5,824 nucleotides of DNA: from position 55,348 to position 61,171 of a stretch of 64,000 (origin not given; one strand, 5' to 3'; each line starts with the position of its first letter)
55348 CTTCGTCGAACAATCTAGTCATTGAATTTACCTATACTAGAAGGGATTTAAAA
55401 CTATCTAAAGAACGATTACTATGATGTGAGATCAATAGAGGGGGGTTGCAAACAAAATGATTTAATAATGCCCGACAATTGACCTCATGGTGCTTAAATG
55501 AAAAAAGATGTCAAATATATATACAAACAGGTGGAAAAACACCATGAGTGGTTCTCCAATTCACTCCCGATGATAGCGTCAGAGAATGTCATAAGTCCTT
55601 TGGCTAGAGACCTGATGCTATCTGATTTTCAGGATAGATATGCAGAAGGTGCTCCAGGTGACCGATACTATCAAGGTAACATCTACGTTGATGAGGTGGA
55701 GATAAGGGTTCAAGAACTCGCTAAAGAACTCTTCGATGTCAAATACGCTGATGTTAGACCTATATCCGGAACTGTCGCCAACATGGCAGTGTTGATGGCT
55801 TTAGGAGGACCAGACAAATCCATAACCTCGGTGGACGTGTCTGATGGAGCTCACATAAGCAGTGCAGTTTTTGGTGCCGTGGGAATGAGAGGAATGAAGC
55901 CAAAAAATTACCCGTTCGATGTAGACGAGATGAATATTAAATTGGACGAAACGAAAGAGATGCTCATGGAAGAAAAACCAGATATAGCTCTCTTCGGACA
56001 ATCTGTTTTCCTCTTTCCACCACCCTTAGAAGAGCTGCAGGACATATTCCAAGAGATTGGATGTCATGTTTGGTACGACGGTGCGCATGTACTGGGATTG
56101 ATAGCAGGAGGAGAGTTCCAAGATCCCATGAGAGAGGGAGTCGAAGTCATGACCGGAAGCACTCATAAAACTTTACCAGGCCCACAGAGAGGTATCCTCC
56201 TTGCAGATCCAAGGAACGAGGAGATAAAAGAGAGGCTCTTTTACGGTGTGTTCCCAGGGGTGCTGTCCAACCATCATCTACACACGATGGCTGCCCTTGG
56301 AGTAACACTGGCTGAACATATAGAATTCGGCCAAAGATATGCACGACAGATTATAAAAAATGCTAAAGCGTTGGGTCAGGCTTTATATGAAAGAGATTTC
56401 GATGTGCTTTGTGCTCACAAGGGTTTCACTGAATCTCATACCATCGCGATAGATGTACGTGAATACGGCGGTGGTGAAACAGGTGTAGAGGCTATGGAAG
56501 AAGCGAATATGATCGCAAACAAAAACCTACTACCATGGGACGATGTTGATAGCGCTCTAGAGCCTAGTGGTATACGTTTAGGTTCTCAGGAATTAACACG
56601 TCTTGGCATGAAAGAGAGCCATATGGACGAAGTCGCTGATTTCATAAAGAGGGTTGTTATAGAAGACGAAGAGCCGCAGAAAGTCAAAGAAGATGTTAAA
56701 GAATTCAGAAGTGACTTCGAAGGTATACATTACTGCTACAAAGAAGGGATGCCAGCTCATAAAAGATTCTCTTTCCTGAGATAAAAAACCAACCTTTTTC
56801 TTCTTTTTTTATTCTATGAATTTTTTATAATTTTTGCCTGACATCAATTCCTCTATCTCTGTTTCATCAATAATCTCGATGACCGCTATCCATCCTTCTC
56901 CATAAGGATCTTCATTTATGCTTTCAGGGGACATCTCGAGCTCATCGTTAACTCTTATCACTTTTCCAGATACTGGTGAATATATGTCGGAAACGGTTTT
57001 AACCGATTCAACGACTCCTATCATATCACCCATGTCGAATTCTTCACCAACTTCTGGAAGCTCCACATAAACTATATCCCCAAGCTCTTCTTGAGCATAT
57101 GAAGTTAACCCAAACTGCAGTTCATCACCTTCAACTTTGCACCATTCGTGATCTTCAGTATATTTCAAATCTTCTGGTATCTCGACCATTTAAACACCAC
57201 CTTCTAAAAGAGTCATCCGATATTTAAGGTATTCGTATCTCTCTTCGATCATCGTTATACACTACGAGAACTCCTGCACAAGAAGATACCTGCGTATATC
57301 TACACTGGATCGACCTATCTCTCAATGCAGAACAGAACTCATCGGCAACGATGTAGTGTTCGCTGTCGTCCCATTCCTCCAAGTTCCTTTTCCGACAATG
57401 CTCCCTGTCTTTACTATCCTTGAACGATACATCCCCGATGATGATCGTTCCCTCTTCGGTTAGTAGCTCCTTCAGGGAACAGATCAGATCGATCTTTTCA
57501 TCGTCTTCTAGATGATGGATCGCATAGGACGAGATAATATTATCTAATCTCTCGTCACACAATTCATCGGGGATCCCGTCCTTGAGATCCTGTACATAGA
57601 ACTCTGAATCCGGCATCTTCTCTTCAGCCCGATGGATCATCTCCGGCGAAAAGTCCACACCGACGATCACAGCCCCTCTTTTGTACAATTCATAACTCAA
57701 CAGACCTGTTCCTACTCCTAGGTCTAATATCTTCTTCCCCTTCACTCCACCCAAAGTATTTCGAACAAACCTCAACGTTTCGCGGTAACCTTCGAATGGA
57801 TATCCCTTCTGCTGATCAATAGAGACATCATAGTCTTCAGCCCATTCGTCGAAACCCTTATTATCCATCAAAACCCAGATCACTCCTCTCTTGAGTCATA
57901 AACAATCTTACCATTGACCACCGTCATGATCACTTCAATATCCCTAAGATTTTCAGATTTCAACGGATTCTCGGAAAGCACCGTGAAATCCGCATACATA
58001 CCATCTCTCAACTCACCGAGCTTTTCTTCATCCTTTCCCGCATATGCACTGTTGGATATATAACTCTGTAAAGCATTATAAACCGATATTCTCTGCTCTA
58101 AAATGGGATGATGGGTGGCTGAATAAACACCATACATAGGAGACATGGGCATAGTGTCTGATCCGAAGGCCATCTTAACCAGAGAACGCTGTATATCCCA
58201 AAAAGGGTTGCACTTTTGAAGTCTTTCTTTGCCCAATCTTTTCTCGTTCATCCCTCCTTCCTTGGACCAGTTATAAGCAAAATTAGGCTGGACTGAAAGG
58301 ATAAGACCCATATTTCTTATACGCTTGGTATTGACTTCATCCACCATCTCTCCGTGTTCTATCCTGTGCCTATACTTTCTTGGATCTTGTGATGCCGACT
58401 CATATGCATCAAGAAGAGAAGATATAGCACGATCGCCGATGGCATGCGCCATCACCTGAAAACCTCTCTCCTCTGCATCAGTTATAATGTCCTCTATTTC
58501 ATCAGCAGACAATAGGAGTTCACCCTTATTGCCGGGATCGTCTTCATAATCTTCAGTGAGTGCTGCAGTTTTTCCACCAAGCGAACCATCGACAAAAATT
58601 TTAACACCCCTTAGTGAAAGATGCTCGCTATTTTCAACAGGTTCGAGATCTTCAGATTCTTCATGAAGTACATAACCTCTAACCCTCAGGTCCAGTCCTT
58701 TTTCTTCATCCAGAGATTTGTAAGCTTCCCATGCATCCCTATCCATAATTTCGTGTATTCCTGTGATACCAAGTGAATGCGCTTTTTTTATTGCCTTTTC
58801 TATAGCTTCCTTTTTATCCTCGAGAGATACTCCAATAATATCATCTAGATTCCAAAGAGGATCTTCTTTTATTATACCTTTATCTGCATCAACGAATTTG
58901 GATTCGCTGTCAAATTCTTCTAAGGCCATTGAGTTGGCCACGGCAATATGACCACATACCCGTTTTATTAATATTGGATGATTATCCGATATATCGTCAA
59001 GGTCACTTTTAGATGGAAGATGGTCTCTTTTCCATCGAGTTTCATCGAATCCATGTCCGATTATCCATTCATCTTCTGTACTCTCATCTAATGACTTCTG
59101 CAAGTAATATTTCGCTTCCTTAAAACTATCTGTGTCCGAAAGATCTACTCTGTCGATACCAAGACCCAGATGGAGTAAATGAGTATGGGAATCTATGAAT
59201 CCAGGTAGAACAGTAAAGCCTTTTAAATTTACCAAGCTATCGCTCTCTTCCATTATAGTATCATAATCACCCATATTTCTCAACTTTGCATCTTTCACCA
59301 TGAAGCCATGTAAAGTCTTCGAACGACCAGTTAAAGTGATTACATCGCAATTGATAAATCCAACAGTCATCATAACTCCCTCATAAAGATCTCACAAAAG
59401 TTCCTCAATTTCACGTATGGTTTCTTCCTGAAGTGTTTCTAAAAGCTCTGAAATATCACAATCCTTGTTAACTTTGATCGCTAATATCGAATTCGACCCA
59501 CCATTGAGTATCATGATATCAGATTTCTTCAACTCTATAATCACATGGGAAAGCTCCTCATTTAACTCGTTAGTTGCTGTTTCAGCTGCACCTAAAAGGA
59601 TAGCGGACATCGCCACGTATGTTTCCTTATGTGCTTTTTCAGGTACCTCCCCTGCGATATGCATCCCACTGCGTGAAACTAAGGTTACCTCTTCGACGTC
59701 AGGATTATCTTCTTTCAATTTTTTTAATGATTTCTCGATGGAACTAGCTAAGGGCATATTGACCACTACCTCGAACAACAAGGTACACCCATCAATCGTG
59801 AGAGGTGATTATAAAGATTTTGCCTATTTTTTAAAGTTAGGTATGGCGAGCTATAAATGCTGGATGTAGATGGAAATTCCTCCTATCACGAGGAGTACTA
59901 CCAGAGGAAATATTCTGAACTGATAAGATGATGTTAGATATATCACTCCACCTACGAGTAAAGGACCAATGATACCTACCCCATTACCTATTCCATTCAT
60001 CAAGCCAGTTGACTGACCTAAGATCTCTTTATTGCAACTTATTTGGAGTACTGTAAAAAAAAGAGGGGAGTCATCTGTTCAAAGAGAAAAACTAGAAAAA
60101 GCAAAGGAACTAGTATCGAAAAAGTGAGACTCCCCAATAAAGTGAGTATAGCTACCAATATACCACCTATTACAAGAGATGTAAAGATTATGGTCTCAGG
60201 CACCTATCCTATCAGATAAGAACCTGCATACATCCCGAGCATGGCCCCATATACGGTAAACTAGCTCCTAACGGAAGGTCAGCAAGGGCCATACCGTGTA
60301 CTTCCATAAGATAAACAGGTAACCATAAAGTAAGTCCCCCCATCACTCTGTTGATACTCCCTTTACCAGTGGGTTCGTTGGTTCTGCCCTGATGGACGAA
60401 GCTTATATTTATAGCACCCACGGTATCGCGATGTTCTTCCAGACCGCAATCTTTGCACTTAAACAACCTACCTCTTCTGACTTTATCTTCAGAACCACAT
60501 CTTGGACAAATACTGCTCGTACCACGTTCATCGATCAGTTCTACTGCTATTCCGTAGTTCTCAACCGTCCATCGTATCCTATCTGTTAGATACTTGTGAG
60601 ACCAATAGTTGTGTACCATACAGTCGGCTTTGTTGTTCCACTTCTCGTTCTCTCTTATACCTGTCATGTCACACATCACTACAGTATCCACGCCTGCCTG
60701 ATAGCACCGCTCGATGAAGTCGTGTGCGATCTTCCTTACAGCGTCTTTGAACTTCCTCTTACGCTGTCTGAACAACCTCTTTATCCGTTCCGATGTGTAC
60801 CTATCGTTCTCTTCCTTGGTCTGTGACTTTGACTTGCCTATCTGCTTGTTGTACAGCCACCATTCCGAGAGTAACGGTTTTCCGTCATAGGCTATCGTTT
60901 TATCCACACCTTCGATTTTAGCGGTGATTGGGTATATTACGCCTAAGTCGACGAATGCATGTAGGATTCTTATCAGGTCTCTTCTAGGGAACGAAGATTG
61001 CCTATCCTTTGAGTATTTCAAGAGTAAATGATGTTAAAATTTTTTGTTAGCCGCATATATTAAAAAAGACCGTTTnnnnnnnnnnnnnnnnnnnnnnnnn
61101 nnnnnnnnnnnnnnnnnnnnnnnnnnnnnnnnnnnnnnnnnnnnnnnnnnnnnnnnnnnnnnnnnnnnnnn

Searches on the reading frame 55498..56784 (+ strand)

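Call 33: search_protein_families(library=pfam, proteins=[window:55498-56784:+], max_evalue=0.00001)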
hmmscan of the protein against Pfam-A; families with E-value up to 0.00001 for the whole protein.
window:55498-56784:+ (428 aa): 1 family
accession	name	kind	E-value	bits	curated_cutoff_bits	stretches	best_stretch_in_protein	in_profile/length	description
PF00464.25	SHMT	-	9.7e-67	225.7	27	1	7-383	7-399/399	Serine hydroxymethyltransferase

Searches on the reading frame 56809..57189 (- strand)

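Call 33: search_protein_families(library=pfam, proteins=[window:56809-57189:-], max_evalue=0.00001)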
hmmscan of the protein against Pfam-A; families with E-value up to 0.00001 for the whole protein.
window:56809-57189:- (126 aa): 1 family
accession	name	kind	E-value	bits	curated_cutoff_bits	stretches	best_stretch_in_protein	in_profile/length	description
PF01597.25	GCV_H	-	7.3e-44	149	22.2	1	8-125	1-119/122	Glycine cleavage H-protein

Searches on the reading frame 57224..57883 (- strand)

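Call 33: search_protein_families(library=pfam, proteins=[window:57224-57883:-], max_evalue=0.00001)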
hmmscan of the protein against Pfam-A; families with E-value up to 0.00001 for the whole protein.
window:57224-57883:- (219 aa): 7 families
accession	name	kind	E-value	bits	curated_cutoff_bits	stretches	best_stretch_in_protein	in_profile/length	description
PF13649.12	Methyltransf_25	-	1.4e-15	58.2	27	1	52-145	1-97/97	Methyltransferase domain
PF13847.12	Methyltransf_31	-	3.2e-15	56.5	27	1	48-161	3-121/145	Methyltransferase domain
PF08241.18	Methyltransf_11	-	3.2e-13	50.6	21.2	1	53-149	1-95/95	Methyltransferase domain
PF08242.18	Methyltransf_12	-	1.3e-12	48.7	30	1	53-146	1-97/98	Methyltransferase domain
PF13489.12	Methyltransf_23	-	8.8e-11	42.2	27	1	46-162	20-124/164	Methyltransferase domain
PF05175.20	MTS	-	6.4e-06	26.3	23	1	47-149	30-138/170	Methyltransferase small domain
PF02353.26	CMAS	-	8.1e-06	25.8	27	0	44-164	58-179/273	Mycolic acid cyclopropane synthetase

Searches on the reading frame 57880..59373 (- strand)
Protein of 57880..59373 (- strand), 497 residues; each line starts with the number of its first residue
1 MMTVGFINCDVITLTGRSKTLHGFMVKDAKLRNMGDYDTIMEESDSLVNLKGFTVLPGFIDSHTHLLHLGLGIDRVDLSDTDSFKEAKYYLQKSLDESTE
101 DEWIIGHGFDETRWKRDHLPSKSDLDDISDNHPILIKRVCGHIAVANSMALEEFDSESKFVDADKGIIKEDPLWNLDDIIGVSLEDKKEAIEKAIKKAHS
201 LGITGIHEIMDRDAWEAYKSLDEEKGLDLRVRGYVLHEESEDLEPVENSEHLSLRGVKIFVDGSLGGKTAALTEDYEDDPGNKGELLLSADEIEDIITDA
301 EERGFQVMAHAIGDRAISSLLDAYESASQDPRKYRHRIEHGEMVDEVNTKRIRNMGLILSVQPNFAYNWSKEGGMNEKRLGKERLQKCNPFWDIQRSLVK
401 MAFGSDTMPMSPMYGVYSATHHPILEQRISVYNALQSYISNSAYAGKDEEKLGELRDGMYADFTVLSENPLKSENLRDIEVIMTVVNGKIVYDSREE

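Call 33: search_protein_families(library=pfam, proteins=[window:57880-59373:-], max_evalue=0.00001)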
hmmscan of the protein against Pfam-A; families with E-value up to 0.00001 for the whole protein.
window:57880-59373:- (497 aa): 2 families
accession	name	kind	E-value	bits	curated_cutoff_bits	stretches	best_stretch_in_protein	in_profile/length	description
PF07969.17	Amidohydro_3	-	2.6e-84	284.8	29.7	1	47-492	2-472/472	Amidohydrolase family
PF01979.26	Amidohydro_1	-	5e-12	46.2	25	1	175-491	26-345/345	Amidohydrolase family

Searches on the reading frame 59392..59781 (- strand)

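Call 33: search_protein_families(library=pfam, proteins=[window:59392-59781:-], max_evalue=0.00001)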
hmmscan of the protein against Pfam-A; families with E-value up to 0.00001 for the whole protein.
window:59392-59781:- (129 aa): 1 family
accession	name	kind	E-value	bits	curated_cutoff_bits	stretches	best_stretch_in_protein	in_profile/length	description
PF03259.23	Robl_LC7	-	4.5e-11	42.8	23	1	24-102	10-89/91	Roadblock/LC7 domain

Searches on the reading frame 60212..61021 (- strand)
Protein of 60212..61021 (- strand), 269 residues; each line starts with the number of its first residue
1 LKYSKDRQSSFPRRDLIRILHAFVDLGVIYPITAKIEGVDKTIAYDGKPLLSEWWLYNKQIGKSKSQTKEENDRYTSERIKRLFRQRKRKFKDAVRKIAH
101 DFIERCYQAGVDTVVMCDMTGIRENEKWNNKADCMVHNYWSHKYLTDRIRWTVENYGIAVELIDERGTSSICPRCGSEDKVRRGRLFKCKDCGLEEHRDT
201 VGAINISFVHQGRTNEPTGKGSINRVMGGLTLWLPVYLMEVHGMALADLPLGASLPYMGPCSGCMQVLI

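Call 33: search_protein_families(library=pfam, proteins=[window:60212-61021:-], max_evalue=0.00001)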
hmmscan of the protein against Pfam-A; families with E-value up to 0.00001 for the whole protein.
window:60212-61021:- (269 aa): 2 families
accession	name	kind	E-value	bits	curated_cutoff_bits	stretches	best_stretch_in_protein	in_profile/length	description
PF07282.18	Cas12f1-like_TNB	-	4e-18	65.8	26.3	1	143-206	2-60/60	Cas12f1-like, TNB domain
PF01385.25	OrfB_IS605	-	8.2e-13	49.1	30.5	1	24-122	21-119/120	Probable transposase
